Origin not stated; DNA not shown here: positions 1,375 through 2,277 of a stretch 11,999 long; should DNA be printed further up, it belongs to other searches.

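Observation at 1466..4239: Flotillin-NfeD pair is led by a phage CII-like HTH gene; the three-gene cassette resembles P4 cII-beta-gop and may be an anti-phage/abortive-infection module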

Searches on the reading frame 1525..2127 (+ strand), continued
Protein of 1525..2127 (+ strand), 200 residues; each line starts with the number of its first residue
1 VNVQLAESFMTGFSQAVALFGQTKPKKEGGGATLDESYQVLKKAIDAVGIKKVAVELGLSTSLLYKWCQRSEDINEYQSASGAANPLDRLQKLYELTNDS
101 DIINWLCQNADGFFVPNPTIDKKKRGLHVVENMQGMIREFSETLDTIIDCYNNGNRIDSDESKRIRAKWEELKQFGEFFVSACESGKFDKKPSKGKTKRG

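Call 29: search_protein_families(library=pfam, proteins=[L088:4171-4632:+, L088:4851-5798:+, L009:8508-8969:+, L052:10519-12513:+], max_evalue=0.01)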
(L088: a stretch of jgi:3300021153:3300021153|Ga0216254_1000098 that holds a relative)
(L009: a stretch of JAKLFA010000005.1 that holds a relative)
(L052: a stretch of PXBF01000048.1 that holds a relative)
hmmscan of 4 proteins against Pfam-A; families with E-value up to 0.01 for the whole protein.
L088:4171-4632:+ (153 aa): 1 family
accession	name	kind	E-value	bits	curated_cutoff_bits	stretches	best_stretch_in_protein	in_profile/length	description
PF01957.25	NfeD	-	4.3e-10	40.1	29.1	1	94-150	2-57/57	NfeD-like C-terminal, partner-binding domain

L088:4851-5798:+ (315 aa): 2 families
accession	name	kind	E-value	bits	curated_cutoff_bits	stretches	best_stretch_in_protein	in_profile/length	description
PF01145.31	Band_7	-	1.9e-35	122.9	23.6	1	25-196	2-176/176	SPFH domain / Band 7 family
PF16200.10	Band_7_C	-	1.3e-25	89.6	29.1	1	244-305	1-62/63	C-terminal region of band_7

L009:8508-8969:+ (154 aa): 2 families
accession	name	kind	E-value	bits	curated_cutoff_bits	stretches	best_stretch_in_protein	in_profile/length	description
PF01957.25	NfeD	-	3.2e-13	50.1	29.1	1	98-153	3-57/57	NfeD-like C-terminal, partner-binding domain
PF19762.4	DUF6249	-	0.0033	17.8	33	1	6-47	52-101/104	Domain of unknown function (DUF6249)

L052:10519-12513:+ (665 aa): 0 families

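Call 33: search_solved_structures(query=A1, max_evalue=10, show_alignments=2)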
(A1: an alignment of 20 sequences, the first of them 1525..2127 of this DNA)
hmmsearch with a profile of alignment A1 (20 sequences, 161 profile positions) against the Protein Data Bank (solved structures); distinct sequences matched with E-value up to 10: 19.
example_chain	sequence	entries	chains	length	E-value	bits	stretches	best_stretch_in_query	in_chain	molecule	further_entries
2fq4_A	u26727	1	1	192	0.017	18.1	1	3-40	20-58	Transcriptional regulator, TetR family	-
8qad_A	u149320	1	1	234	0.019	17.9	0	91-129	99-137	sc-apCC-6-LLIA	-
4lzi_A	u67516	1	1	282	0.067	16.1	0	82-144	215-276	Multicystatin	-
2fw2_A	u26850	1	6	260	0.39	13.6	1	71-116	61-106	Testis-specific chromodomain protein Y 2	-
2fbm_A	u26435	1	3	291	0.44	13.4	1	71-116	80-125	Y chromosome chromodomain protein 1, telomeric isoform b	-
9cfs_A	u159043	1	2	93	0.55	13.1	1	92-150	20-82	Long regulatory protein rop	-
6o0i_A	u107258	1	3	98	0.77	12.7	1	87-131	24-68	Design construct XAA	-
6nx2_A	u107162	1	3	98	0.78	12.6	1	87-132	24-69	Design construct AAA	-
6nz3_A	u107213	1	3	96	0.85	12.5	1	87-131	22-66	Design construct XAA_GGHN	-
8fbj_A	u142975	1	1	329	0.9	12.4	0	88-118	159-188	KWOCA_60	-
6dkm_B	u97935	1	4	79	0.92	12.4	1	90-139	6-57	DHD131_B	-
6o0c_A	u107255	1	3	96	0.97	12.3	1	87-131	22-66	Design construct XAA_GVDQ mutant M4L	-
8rk3_S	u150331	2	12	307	0.98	12.3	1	47-88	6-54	Virion structural protein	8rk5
6nxm_A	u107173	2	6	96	1.2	12.1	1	87-131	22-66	Design construct XAA_GVDQ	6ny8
4jkz_A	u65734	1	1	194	1.4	11.8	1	7-66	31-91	Transcriptional regulator, TetR family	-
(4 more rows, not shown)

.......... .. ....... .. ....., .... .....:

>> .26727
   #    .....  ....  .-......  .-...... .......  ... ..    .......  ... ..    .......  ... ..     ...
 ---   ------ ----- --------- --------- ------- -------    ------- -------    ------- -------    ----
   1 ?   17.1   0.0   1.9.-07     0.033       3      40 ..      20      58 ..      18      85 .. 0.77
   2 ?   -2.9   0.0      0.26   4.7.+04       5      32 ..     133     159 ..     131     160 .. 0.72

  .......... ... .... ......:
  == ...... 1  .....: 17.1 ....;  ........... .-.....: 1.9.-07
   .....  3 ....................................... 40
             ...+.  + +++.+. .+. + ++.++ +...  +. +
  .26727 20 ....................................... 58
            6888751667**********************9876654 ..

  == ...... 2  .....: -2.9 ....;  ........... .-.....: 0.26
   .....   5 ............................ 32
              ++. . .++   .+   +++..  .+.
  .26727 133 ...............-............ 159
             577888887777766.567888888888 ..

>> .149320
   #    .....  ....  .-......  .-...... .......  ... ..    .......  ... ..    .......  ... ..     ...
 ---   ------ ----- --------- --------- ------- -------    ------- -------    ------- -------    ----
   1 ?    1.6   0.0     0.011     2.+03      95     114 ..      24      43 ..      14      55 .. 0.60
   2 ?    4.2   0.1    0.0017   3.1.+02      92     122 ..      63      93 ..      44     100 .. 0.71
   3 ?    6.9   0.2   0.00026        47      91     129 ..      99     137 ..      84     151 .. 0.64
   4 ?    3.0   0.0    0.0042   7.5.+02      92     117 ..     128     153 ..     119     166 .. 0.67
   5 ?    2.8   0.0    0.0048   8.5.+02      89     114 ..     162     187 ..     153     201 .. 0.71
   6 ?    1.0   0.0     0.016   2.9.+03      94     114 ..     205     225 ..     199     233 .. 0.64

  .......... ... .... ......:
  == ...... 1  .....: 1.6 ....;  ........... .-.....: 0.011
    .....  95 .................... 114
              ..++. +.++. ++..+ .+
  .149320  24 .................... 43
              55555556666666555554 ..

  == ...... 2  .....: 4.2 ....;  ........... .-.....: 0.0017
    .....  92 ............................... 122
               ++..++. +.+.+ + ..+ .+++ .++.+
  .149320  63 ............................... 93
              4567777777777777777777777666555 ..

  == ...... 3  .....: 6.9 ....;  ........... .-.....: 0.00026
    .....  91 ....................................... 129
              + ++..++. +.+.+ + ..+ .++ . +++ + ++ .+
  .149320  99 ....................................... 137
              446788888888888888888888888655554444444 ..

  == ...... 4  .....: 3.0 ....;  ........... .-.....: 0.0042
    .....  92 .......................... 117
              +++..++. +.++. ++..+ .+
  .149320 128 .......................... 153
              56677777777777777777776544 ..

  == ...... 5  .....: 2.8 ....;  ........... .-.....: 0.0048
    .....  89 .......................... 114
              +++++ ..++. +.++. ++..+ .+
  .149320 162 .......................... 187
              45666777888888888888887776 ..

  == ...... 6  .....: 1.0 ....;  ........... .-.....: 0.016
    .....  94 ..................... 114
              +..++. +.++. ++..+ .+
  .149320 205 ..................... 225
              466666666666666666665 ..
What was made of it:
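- Tried and rejected: The PDB sequence profile was also uninformative (call 33).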

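Call 50: predict_structure(alignment_id=A3)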
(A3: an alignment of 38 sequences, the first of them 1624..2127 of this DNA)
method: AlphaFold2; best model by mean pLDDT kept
length: 167 residues; sequences in the alignment: 38
mean_pLDDT: 77.4   pTM: 0.53
mean pLDDT of the five models: 77.4, 76.6, 76.0, 75.6, 70.5
residues with pLDDT >= 90: 38; 70-90: 83; 50-70: 35; < 50: 11
segments of 3 or more residues with pLDDT < 50: 160-167
pLDDT, mean of each block of 10 residues (from residue 1): 89 95 93 82 56 88 89 87 65 62 82 80 77 81 75 61 45
secondary structure, 60 per line:
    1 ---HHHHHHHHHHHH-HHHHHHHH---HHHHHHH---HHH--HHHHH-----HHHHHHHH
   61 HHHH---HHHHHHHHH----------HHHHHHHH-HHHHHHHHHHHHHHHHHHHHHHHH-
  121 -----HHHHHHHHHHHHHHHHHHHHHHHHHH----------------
elements in order: H4-15 H17-24 H28-34 H43-47 H53-64 H68-76 H87-94 H96-119 H126-151
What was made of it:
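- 1624..2127 (+): Gene 1: a 167-aa CII/CP76-family helix-turn-helix protein. The TTG start is preceded by GGAGG at 1612-1616. The maximal ORF begins at 1525. AF2 model (pLDDT 77): an N-terminal HTH, a C-terminal helical hairpin (residues 96-151) and a disordered basic tail (call 50).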

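Call 56: fold_search(model_id=the predicted structure, library=viral)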
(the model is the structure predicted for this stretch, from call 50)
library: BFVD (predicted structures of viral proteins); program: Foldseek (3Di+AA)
matches with E <= 10: 216; with E <= 0.001: 0
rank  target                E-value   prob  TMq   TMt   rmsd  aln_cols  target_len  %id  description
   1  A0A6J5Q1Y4            2.9e-02  1.00  0.42  0.42  11.7       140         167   15  Uncharacterized protein [uncultured Caudovirales phage]
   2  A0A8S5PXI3            9.6e-02  0.98  0.42  0.29   9.5       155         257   14  Regulatory protein [Podoviridae sp. ctIlO27]
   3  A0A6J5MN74            4.6e-01  0.20  0.24  0.13  21.3       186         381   13  Uncharacterized protein [uncultured Caudovirales phage]
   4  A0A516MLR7            8.4e-01  0.30  0.33  0.25  18.8       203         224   14  (no name in the UniProt tables at hand)
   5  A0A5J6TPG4            9.3e-01  0.57  0.32  0.38  16.2       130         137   14  (no name in the UniProt tables at hand)
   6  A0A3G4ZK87            1.0e+00  0.51  0.31  0.39  18.5       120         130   13  Uncharacterized protein [Terrestrivirus sp.]
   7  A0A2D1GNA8            1.2e+00  0.75  0.30  0.22  12.8        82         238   13  (no name in the UniProt tables at hand)
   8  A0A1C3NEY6            1.4e+00  0.89  0.32  0.59   3.9        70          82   10  (no name in the UniProt tables at hand)
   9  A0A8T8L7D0            1.5e+00  0.60  0.29  0.22  15.0        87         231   10  (no name in the UniProt tables at hand)
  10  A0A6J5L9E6            1.7e+00  0.82  0.32  0.71   5.1        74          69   15  Uncharacterized protein [uncultured Caudovirales phage]
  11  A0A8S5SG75            1.8e+00  0.16  0.27  0.22  14.6       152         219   12  NTP-PPase-like protein [Siphoviridae sp. ctzyE57]
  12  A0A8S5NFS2            1.8e+00  0.11  0.21  0.23  16.6       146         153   14  Transposase [Myoviridae sp. ct0wg9]
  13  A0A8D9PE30            1.9e+00  0.11  0.24  0.23  20.9       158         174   10  Uncharacterized protein [Myoviridae sp. ctjz83]
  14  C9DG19                1.9e+00  0.09  0.19  0.17  16.4       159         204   13  Gp16 terminase DNA packaging enzyme small subunit [Delftia phage PhiW-14]
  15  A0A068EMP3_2          2.0e+00  0.72  0.33  0.05  13.9        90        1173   13  Putative tail protein [Bacillus phage CP-51]
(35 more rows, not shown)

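Call 57: search_protein_families(library=pfam, alignment_id=A3, max_evalue=0.001)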
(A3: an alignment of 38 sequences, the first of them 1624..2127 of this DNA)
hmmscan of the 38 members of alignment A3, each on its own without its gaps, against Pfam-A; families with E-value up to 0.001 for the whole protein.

A. member 1, window:1624-2127:+ (167 aa): 1 family
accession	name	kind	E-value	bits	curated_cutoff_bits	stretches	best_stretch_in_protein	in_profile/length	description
PF06892.16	Phage_CP76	-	3e-05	24.4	26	1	16-138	17-131/146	Phage regulatory protein CII (CP76)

B. families by the number of members that match (of 38 scanned): 7 families
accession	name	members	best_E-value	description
PF06892.16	Phage_CP76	37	5.5e-11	Phage regulatory protein CII (CP76)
PF23856.1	DUF7219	5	3.8e-05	Family of unknown function (DUF7219)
PF13518.12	HTH_28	5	0.00015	Helix-turn-helix domain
PF13384.12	HTH_23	4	0.0001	Homeodomain-like domain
PF06056.18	Terminase_5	3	0.0001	Putative ATPase subunit of terminase (gpP-like)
PF15943.11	YdaS_toxin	1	0.00041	Bacterial toxin YdaS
PF01527.26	HTH_Tnp_1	1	0.00072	Transposase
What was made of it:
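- On Phage_CP76 / phage 186 CII family: However, 37 of 38 aligned family members match at E<=1e-3, best 5.5e-11 (call 57).
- The window protein itself scores 1.6 bits under the Pfam cut-off (call 57).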

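Call 60: find_related_loci(query=A3, collection=viral_contigs, flank=6000)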
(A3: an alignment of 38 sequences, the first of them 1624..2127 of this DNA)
Query A3 (167 aa) in viral_contigs; peptide patterns used: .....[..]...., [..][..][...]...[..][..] (x = any residue, [..] = any of these).
58 stretches matched a pattern; 4 encode a relative of the query (tblastn E <= 1e-3); 4 distinct loci.
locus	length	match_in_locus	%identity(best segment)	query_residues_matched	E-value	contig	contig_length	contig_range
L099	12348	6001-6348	29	44-158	5e-13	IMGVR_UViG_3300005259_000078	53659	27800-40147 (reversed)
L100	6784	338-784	31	7-157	7e-13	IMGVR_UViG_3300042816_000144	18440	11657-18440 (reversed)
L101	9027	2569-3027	28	4-158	2e-11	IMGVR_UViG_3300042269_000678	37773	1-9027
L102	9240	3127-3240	39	124-161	7e-5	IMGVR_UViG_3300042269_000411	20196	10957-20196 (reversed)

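Call 65: search_protein_families(library=pfam, proteins=[L061:6216-7565:-, L039:9704-10759:+, L031:5227-5841:+, L029:5832-6461:-, L061:4238-5509:-, L031:4091-4798:+], max_evalue=0.001)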
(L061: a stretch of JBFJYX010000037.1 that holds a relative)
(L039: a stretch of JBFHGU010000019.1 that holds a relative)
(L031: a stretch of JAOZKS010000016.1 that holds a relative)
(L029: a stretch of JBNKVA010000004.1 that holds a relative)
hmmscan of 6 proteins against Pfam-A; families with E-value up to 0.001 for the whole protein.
L061:6216-7565:- (450 aa): 3 families
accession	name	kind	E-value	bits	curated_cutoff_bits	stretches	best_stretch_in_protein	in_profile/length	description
PF05697.18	Trigger_N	-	2.5e-34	119.1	22.2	1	20-162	1-143/144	Bacterial trigger factor protein (TF)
PF05698.19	Trigger_C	-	8.6e-18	65.3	22.7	1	290-445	3-162/162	Bacterial trigger factor protein (TF) C-terminus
PF00254.34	FKBP_C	-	4.4e-08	33.8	21.1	1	178-264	5-92/94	FKBP-type peptidyl-prolyl cis-trans isomerase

L039:9704-10759:+ (352 aa): 3 families
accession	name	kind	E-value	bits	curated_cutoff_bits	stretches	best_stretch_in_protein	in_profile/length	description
PF22700.2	MVD-like_N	-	9.3e-50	168.8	27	1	51-204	1-157/157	Diphosphomevalonate decarboxylase-like N-terminal domain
PF18376.6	MDD_C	-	4.1e-19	69.6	23.2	1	219-339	4-127/186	Mevalonate 5-diphosphate decarboxylase C-terminal domain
PF00288.32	GHMP_kinases_N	-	8e-11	42.4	22.3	1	111-177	3-67/87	GHMP kinases N terminal domain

L031:5227-5841:+ (205 aa): 0 families

L029:5832-6461:- (210 aa): 2 families
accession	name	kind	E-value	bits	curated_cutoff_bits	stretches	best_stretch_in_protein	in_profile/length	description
PF00574.28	CLP_protease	-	4.2e-88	294.4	20.2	1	29-207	2-180/182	Clp protease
PF25145.1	NfeD1b_N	-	0.00076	19.6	40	0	73-119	31-77/189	NfeD1b, N-terminal domain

L061:4238-5509:- (424 aa): 13 families
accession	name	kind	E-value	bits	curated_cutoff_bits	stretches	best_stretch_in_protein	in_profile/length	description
PF07724.20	AAA_2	-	1.2e-32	113.7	27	1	115-311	3-165/166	AAA domain (Cdc48 subfamily)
PF06689.19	zf-C4_ClpX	-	3e-17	62.7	27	1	14-47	2-36/39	ClpX C4-type zinc finger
PF00004.35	AAA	-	5e-16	59.8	21.2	1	118-224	1-98/131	ATPase family associated with various cellular activities (AAA)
PF10431.15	ClpB_D2-small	-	1.9e-12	47.5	21.9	1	318-395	1-74/81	C-terminal, D2-small domain, of ClpB protein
PF07728.20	AAA_5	-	9.6e-07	29.3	22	1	117-195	1-81/139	AAA domain (dynein-related subfamily)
PF05496.18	RuvB_N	-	1.3e-06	28.7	27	1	77-198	6-102/159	Holliday junction DNA helicase RuvB P-loop domain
PF13401.12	AAA_22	-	4.1e-06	27.6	27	1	115-189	5-93/130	AAA domain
PF01078.27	Mg_chelatase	-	1.2e-05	25.2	20.3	0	116-139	23-46/207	Magnesium chelatase, subunit ChlI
PF14532.12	Sigma54_activ_2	-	7.1e-05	23.5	25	1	111-194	17-83/138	Sigma-54 interaction domain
PF13191.12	AAA_16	-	8e-05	23.6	32.6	1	116-146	25-55/167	AAA ATPase domain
PF00493.29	MCM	-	0.00012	21.7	23.3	1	75-196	20-137/224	MCM P-loop domain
PF13173.12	AAA_14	-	0.00015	22.2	27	1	117-202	4-84/129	AAA domain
PF00158.32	Sigma54_activat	-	0.00049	20.3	20.2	0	114-137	21-44/168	Sigma-54 interaction domain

L031:4091-4798:+ (236 aa): 0 families

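Call 70: search_protein_families(library=pfam, alignment_id=A5, max_evalue=0.00001)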
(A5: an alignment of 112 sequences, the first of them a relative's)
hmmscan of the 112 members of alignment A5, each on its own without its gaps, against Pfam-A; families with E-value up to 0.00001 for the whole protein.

A. member 1, L008:5357-7942:+ (862 aa): 7 families
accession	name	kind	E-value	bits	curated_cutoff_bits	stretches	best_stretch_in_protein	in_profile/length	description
PF02518.31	HATPase_c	-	3.8e-23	82.5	26.4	1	603-719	2-110/111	Histidine kinase-, DNA gyrase B-, and HSP90-like ATPase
PF00072.30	Response_reg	-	3.9e-17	62.9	30.2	1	740-854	1-109/111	Response regulator receiver domain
PF02743.24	dCache_1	-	5.4e-16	59.3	45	1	41-266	6-238/240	Cache domain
PF00672.30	HAMP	-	8.9e-13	48.8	25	1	302-353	1-52/53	HAMP domain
PF13426.13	PAS_9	-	2.1e-10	41.3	27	1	375-481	2-103/103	PAS domain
PF08448.16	PAS_4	-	7.1e-09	36.3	23.1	1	370-484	1-110/110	PAS fold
PF00989.32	PAS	-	8.2e-09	35.9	22.6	1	365-479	2-113/113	PAS fold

B. families by the number of members that match (of 112 scanned): 137 families (the first 25 are shown)
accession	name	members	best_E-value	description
PF00768.25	Peptidase_S11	4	4.3e-61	D-alanyl-D-alanine carboxypeptidase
PF05697.18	Trigger_N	4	5.7e-37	Bacterial trigger factor protein (TF)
PF05698.19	Trigger_C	4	1.7e-20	Bacterial trigger factor protein (TF) C-terminus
PF13354.11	Beta-lactamase2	4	3.5e-15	Beta-lactamase enzyme family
PF01139.22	RtcB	3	2.4e-166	tRNA-splicing ligase RtcB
PF00850.24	Hist_deacetyl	3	5.1e-96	Histone deacetylase domain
PF14559.12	TPR_19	3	2.8e-59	Tetratricopeptide repeat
PF00474.23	SSF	3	4.1e-57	Sodium:solute symporter family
PF13432.12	TPR_16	3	2e-51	Tetratricopeptide repeat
PF07719.23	TPR_2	3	2.5e-46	Tetratricopeptide repeat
PF13428.12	TPR_14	3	3.5e-40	Tetratricopeptide repeat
PF00515.34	TPR_1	3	1.3e-28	Tetratricopeptide repeat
PF13181.12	TPR_8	3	3e-26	Tetratricopeptide repeat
PF12895.13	ANAPC3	3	4.2e-24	Anaphase-promoting complex, cyclosome, subunit 3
PF23914.1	TPR_CcmH_CycH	3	8.9e-24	Cytochrome c-type biogenesis protein H TPR domain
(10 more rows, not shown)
